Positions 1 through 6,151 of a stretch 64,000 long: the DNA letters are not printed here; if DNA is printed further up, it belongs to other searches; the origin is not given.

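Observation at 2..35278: Uninterrupted ORF of more than 35 kb that is still open at the window edge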

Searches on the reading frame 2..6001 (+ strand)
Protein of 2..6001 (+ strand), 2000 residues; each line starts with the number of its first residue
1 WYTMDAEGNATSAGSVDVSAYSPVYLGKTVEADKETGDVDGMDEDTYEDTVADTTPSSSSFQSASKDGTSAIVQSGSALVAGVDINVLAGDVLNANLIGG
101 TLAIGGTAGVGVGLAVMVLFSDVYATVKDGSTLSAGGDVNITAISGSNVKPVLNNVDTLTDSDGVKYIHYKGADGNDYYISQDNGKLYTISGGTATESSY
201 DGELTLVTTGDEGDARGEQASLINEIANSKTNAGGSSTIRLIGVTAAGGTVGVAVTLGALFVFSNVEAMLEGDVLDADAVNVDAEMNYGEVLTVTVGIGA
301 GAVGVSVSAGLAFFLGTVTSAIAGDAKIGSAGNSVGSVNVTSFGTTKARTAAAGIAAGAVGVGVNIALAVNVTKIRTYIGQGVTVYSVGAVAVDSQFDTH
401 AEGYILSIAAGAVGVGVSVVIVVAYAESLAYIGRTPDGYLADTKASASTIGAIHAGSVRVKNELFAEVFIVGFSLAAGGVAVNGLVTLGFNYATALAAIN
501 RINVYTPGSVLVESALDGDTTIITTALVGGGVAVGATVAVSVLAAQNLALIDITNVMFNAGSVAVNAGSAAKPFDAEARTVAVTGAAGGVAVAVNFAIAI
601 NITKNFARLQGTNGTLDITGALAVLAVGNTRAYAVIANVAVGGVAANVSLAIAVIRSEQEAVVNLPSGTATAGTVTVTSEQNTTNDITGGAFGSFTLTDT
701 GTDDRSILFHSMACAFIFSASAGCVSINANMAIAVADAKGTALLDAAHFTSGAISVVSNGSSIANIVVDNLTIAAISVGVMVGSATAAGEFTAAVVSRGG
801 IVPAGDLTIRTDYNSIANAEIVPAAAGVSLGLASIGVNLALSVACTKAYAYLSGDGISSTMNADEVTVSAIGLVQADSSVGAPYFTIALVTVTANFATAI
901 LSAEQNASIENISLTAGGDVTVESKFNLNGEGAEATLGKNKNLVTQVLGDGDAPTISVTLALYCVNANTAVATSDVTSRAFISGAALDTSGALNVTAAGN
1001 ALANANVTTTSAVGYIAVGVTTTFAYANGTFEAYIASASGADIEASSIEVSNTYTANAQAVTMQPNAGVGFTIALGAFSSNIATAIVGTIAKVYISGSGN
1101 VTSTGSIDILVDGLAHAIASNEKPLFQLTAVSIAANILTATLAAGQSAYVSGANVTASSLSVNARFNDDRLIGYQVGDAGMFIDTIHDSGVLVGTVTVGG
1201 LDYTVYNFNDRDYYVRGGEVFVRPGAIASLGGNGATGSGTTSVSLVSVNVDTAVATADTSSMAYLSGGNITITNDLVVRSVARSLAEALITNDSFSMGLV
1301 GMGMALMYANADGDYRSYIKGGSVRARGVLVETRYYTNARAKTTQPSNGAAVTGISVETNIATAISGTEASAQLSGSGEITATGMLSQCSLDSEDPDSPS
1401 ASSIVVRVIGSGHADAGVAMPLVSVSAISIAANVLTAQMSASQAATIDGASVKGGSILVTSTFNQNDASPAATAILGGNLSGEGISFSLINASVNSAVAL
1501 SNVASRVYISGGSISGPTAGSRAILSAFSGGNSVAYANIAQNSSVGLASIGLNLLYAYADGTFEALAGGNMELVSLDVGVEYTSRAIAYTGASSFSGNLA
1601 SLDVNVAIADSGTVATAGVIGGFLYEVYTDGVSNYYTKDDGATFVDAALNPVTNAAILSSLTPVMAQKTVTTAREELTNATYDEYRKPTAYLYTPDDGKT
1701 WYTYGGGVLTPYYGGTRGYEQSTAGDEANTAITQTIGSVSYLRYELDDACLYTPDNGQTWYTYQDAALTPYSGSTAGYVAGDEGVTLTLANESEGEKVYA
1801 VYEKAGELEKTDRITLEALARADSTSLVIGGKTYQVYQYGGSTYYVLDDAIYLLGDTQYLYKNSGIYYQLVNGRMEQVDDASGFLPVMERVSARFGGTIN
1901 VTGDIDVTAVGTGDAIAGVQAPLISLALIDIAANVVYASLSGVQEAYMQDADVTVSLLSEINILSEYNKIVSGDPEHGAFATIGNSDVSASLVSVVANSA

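Call 107: search_protein_families(library=phrogs, proteins=[window:2-6001:+], max_evalue=0.01)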
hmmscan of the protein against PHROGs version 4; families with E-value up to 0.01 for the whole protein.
window:2-6001:+ (2000 aa): 0 families
